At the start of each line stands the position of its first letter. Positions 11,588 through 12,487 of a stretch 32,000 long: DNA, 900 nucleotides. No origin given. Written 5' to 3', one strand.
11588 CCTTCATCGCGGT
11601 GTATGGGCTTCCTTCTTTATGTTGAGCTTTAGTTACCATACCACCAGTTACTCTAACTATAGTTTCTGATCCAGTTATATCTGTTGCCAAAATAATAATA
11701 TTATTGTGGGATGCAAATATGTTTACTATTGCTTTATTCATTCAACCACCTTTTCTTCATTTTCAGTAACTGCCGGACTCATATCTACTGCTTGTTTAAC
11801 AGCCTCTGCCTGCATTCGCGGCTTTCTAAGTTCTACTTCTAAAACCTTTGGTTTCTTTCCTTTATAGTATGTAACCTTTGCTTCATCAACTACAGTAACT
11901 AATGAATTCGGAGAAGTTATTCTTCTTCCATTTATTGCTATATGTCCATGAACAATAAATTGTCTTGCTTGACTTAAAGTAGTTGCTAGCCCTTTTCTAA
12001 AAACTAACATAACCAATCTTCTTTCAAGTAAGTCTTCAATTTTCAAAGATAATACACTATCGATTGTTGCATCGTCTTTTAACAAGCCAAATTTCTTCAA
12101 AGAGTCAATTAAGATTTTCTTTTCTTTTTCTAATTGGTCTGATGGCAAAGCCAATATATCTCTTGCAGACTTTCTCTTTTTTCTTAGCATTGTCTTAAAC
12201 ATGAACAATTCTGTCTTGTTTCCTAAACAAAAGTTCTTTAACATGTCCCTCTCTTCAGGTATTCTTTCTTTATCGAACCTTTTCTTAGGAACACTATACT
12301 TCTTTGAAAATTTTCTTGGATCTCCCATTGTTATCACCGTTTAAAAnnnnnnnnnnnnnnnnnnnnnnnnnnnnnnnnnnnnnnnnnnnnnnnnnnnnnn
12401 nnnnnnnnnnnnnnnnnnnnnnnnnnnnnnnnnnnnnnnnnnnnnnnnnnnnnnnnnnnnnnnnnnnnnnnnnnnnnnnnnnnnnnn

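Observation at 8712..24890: Lineage-specific lysine-rich (E)PKVEAK(K) low-complexity extensions on at least six different ribosomal proteins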

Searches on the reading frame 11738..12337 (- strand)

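Call 3: search_protein_families(library=pfam, proteins=[window:11738-12337:-])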
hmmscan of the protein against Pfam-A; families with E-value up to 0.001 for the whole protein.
window:11738-12337:- (199 aa): 2 families
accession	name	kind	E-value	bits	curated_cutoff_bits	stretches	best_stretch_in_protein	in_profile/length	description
PF01479.30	S4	-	1.6e-14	53.8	22.8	1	106-149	1-44/48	S4 domain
PF22421.1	SYY_C-terminal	-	2.6e-06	27.7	27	1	97-158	11-71/83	Tyrosine--tRNA ligase SYY-like C-terminal domain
